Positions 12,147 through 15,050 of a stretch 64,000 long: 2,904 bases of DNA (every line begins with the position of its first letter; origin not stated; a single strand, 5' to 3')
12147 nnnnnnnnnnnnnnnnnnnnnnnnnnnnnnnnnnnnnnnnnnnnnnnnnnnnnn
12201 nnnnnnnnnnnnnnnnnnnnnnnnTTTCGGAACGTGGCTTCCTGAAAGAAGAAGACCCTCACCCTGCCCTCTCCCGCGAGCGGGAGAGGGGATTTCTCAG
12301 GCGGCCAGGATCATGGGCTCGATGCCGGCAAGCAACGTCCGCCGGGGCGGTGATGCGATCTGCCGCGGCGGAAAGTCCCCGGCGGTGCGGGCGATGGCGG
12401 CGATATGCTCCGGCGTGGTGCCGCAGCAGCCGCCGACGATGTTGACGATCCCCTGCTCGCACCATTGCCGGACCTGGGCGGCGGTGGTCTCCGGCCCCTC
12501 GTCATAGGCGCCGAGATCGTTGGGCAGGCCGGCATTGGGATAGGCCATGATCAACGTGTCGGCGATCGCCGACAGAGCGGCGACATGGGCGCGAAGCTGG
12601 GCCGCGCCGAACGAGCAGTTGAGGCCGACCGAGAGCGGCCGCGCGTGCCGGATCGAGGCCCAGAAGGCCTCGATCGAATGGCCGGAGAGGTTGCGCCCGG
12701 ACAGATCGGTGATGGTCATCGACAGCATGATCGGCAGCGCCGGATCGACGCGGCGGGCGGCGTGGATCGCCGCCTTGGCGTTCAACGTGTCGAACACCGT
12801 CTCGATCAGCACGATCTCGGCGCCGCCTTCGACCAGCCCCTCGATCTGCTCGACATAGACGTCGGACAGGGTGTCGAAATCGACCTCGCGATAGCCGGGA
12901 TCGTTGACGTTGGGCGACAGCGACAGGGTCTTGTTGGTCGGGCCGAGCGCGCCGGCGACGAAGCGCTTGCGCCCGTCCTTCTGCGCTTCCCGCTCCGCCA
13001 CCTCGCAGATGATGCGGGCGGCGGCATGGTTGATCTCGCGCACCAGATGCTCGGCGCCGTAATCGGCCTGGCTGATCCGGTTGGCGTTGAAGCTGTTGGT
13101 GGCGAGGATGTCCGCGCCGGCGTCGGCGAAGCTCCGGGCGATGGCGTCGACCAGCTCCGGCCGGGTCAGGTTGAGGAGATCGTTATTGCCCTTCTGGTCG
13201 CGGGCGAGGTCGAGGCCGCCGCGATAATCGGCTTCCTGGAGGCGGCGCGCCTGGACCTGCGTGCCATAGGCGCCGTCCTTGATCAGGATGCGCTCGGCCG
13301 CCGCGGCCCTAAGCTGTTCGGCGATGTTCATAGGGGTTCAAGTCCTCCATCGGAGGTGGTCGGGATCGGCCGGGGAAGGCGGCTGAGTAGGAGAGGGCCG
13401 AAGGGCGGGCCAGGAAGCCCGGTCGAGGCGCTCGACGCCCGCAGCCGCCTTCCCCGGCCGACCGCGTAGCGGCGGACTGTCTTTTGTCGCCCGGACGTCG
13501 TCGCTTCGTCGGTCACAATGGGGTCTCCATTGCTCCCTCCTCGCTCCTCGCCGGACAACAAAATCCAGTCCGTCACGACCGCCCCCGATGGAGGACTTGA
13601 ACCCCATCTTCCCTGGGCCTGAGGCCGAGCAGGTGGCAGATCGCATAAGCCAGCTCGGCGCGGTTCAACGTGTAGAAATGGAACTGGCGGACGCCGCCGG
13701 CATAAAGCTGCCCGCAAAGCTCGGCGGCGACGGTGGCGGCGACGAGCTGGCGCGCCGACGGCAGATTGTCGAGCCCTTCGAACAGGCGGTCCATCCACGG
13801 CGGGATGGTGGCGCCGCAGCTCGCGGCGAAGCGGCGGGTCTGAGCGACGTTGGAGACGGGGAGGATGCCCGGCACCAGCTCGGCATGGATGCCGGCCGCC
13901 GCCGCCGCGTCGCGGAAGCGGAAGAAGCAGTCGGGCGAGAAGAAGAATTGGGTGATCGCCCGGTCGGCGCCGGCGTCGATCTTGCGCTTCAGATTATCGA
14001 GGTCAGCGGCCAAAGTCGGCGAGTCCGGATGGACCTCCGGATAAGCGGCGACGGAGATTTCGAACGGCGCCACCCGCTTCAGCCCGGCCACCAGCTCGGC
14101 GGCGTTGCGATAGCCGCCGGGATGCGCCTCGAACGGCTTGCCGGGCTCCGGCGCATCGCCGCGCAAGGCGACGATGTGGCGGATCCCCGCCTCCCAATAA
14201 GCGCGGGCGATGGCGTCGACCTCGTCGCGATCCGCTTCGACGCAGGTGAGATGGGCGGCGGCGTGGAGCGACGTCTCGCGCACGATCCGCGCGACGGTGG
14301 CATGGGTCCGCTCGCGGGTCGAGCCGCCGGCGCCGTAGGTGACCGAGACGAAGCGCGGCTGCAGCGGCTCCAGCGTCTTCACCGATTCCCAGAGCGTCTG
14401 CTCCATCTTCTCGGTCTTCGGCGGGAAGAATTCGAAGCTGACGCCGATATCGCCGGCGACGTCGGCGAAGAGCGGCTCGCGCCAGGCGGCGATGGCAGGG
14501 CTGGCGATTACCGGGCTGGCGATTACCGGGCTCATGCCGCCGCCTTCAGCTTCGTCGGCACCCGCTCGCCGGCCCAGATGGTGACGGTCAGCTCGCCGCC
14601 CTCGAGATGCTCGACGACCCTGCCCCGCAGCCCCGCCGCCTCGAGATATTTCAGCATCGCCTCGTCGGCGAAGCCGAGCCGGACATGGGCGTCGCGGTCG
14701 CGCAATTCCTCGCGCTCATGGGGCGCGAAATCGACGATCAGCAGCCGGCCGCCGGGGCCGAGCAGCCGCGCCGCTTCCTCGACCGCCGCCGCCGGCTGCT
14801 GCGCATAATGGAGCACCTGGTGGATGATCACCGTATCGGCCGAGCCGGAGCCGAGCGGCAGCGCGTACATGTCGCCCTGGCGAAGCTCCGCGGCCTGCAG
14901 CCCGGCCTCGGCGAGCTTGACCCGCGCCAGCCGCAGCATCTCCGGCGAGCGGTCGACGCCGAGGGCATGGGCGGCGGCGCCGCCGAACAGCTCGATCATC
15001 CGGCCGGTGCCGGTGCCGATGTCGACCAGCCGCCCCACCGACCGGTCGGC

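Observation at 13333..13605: Symmetric three-helix element bridging metF and the split metH that buries the downstream ribosome-binding site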

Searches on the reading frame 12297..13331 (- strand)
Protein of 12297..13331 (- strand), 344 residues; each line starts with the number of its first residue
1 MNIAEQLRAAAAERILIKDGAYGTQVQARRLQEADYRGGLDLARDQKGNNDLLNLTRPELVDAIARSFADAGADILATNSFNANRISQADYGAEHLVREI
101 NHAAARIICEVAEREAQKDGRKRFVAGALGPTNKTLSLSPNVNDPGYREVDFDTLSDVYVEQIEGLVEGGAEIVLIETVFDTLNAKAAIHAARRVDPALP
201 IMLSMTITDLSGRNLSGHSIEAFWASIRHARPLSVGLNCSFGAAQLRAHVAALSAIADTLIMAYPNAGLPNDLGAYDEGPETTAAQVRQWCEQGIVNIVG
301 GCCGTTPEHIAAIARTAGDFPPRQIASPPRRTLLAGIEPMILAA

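Call 76: search_protein_families(library=pfam, proteins=[window:12297-13331:-])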
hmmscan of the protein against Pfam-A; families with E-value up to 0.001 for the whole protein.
window:12297-13331:- (344 aa): 1 family
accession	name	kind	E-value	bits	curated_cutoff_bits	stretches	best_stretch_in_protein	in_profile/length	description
PF02574.22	S-methyl_trans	-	4.7e-91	306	22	1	16-316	1-282/283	Homocysteine S-methyltransferase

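Call 88: list_cluster_members(proteins=[L015:8184-9824:-, L016:8187-9824:-, L014:2368-3438:-, L022:3674-5620:-, L023:10199-11191:+, L024:15975-17585:+, window:12297-13331:-, L007:2879-3811:+])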
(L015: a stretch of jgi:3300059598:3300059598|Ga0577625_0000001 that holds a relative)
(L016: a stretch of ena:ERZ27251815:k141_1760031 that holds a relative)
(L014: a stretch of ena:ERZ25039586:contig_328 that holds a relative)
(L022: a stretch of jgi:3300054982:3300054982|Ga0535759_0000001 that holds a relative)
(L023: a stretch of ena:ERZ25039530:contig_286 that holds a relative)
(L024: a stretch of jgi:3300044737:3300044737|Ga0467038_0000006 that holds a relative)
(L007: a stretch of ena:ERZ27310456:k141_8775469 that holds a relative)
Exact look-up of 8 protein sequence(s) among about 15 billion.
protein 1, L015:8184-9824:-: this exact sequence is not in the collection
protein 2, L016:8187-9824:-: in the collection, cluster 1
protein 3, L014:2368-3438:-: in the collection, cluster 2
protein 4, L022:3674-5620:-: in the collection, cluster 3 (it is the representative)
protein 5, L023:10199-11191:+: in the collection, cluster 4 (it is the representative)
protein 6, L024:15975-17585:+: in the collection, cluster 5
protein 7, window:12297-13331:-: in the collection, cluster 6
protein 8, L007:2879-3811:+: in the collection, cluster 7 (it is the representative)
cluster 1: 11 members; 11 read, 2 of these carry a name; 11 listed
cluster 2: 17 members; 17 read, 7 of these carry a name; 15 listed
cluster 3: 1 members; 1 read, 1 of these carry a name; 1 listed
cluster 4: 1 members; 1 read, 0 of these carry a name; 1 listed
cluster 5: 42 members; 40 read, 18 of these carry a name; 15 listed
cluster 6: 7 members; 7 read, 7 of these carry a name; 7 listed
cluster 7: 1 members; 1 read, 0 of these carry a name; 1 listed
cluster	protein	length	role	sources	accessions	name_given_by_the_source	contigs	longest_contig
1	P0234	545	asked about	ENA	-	-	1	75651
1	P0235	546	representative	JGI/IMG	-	-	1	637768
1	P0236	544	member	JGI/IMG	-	phosphoenolpyruvate carboxykinase (ATP)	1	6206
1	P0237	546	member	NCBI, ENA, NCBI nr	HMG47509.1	MAG TPA: phosphoenolpyruvate carboxykinase [Allosphingosinicella sp.] | phosphoenolpyruvate carboxykinase [Allosphingosinicella sp.]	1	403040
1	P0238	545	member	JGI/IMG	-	-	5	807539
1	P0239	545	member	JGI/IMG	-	-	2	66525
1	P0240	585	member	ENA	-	-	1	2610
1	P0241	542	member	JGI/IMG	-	-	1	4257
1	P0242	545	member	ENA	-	-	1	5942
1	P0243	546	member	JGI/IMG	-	-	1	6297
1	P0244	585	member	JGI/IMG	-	-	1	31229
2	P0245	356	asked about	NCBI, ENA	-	-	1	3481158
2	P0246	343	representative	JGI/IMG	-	-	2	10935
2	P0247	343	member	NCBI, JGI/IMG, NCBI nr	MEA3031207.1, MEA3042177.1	MAG: recombination protein RecA [Sphingomonadales bacterium] | recombination protein RecA | recombination protein RecA [Sphingomonadales bacterium]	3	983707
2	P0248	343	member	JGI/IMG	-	recombination protein RecA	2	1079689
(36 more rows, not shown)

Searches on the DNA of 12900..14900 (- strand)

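Call 4: search_rna_families(source=window, start=12900, end=14900, threshold=evalue, max_evalue=10, show_alignments=3)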
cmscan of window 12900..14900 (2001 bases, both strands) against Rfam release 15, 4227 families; matches with E-value up to 10: 3.
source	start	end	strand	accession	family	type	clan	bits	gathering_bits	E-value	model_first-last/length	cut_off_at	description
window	13366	13461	+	RF04159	MIR1437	Gene; miRNA;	-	19.1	168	3.3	1-192/192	no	MIR1437 microRNA precursor family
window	14418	14489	-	RF02741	Rev44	Gene; antisense;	-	11.7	178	2.7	1-336/336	no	Soft rot Enterobacteriaceae Rev 44 asRNA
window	12993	13096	-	RF01670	P17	Gene; sRNA;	-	10.9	45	8.9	1-282/282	no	Pseudomonas sRNA P17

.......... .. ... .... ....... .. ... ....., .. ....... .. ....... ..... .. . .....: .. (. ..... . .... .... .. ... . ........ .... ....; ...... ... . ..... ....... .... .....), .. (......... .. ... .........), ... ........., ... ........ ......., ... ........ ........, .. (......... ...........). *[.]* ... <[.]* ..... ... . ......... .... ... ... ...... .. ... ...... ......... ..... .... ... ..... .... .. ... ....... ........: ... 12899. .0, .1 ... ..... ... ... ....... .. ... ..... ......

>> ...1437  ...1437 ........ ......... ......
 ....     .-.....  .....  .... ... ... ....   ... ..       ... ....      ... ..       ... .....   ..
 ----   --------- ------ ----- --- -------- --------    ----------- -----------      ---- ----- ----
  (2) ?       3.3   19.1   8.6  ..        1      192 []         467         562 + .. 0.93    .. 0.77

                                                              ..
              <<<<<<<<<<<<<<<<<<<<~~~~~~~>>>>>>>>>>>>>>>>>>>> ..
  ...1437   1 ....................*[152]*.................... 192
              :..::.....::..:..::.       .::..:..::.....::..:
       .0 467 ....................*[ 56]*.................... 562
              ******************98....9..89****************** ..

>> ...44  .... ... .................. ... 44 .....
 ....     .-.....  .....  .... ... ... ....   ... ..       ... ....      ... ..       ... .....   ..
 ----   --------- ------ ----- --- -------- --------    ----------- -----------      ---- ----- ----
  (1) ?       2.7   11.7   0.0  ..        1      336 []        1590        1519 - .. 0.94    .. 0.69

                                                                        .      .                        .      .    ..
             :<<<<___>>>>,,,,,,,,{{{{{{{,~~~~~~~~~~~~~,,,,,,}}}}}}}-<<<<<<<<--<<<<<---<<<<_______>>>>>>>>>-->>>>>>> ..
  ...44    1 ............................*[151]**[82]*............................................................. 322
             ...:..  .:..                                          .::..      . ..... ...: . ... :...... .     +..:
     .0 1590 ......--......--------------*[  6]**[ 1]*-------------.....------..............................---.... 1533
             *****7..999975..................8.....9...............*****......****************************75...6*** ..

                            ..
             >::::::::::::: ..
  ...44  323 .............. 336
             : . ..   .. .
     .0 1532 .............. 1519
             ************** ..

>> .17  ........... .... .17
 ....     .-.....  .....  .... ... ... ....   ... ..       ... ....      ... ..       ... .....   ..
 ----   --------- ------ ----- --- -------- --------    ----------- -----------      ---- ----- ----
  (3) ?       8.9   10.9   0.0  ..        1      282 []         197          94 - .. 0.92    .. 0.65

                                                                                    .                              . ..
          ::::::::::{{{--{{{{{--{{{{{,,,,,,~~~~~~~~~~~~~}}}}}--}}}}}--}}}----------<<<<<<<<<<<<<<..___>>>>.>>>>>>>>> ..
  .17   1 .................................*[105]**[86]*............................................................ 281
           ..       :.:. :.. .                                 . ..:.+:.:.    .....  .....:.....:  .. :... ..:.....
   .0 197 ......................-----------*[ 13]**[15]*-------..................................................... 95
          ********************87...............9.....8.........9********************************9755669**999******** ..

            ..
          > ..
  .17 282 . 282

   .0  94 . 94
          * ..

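Call 28: search_dna_similar(query=window:13325-13612:-, collection=plasmids, mode=distant, max_evalue=0.01)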
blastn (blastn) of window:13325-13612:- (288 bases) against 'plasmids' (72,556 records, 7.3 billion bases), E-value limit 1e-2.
No match.
